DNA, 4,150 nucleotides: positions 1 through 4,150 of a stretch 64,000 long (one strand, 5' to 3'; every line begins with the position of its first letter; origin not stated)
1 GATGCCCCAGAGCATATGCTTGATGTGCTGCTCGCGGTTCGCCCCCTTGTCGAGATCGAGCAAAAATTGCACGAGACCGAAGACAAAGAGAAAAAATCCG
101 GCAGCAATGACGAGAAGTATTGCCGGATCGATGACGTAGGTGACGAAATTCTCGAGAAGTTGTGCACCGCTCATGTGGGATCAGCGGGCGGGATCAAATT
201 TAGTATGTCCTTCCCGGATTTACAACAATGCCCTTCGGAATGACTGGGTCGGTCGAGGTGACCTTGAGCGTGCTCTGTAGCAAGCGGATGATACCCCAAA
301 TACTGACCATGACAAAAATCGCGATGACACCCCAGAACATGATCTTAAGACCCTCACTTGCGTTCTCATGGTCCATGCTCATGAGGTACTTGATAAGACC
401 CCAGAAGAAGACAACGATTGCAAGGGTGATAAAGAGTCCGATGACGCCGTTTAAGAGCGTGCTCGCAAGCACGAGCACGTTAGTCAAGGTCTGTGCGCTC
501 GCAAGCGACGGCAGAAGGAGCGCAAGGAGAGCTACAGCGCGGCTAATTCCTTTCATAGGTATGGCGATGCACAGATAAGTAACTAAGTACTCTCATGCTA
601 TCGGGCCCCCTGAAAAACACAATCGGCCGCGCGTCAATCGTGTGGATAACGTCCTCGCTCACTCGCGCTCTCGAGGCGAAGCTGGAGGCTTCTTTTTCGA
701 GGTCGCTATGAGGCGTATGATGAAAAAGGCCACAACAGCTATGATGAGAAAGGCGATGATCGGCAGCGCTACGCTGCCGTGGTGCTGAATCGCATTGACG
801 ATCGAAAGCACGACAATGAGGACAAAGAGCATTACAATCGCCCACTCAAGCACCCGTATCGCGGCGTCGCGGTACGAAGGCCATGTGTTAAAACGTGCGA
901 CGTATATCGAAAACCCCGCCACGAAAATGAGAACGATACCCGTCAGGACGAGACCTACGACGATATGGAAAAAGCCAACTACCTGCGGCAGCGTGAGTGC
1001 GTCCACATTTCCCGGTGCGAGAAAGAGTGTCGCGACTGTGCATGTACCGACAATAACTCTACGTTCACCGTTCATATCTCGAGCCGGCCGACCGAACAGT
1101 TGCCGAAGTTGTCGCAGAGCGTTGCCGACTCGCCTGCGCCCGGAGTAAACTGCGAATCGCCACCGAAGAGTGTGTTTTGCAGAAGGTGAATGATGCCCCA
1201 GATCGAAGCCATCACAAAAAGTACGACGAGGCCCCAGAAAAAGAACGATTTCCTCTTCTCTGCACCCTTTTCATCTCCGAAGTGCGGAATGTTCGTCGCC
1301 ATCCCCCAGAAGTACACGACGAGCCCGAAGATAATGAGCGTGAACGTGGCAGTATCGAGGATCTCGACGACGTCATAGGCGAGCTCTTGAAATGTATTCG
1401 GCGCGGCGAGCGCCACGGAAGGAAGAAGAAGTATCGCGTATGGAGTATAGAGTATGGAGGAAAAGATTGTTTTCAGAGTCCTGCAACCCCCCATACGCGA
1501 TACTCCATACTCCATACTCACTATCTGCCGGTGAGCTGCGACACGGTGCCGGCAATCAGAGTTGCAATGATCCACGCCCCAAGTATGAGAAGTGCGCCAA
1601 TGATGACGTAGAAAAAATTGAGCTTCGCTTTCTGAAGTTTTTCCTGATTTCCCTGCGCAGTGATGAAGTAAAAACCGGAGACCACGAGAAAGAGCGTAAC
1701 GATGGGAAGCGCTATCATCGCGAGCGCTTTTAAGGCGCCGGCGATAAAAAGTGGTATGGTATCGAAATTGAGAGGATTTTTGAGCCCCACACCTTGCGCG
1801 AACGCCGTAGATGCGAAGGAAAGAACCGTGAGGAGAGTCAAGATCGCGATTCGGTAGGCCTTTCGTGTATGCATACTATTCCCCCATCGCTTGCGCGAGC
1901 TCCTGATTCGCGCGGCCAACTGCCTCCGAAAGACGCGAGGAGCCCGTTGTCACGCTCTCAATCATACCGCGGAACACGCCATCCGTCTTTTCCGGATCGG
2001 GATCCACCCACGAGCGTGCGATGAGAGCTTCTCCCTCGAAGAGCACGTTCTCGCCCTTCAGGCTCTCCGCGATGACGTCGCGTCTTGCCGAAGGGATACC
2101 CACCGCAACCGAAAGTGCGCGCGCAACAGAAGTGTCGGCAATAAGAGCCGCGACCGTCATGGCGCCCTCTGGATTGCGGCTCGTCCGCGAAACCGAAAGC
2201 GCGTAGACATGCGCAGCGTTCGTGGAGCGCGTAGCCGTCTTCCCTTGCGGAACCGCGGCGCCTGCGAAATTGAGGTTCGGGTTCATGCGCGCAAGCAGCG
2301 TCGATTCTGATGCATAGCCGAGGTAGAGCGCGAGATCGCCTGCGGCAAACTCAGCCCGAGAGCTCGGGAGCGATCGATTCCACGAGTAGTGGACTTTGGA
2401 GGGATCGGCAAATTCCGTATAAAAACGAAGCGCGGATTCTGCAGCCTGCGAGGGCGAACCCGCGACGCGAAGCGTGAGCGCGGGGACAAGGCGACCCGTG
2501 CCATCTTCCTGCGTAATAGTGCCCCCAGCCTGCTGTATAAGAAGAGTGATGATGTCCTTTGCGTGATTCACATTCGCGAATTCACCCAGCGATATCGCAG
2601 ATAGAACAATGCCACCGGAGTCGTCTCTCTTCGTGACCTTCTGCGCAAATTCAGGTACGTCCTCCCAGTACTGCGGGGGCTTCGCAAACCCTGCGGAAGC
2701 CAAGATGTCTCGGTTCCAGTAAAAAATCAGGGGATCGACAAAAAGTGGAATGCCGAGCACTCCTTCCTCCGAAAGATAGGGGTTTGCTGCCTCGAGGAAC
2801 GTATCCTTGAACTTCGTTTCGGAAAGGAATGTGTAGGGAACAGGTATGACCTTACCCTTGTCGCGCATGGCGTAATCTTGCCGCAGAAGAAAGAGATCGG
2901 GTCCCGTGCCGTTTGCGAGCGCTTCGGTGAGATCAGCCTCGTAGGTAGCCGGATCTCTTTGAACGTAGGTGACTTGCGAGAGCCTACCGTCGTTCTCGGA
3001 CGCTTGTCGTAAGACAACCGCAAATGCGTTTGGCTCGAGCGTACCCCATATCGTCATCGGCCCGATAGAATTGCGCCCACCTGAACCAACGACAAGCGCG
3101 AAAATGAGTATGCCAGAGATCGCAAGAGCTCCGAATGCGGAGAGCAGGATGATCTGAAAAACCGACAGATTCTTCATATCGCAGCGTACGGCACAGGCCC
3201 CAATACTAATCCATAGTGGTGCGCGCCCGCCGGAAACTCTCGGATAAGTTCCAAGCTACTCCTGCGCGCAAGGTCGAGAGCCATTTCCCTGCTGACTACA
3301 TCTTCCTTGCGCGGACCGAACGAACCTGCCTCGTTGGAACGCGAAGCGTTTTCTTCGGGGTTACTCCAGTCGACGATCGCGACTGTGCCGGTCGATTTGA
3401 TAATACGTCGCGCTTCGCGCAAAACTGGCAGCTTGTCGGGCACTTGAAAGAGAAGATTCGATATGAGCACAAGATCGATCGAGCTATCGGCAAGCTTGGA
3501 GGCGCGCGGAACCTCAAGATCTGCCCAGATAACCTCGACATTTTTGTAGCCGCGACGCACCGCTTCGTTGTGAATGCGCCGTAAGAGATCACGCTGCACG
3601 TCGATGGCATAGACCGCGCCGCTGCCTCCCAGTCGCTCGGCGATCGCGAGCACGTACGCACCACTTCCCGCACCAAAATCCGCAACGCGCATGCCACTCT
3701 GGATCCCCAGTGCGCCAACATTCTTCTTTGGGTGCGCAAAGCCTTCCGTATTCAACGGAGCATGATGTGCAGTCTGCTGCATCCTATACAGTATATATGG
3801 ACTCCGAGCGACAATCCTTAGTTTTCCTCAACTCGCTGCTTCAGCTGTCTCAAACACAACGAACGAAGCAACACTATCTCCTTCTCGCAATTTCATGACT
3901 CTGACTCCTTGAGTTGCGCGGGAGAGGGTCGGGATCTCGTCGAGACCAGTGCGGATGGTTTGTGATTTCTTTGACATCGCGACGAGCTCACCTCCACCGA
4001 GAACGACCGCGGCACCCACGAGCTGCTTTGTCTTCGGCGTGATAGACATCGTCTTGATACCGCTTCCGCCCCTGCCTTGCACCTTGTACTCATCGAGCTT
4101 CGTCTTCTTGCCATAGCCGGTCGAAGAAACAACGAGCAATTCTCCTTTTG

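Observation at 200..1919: Tandem cluster of three paralogous small secreted two-helix proteins (candidate VirB2/TrbC-like pilins) plus a 4-TM protein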

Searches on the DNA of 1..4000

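Call 74: search_rna_families(source=window, start=1, end=4000, threshold=evalue, max_evalue=1)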
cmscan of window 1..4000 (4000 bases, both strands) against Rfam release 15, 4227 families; matches with E-value up to 1: 0.
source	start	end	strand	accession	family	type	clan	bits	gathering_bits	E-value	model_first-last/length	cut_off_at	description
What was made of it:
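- Tried and rejected: Rfam found nothing in 1-4000 (call 74).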
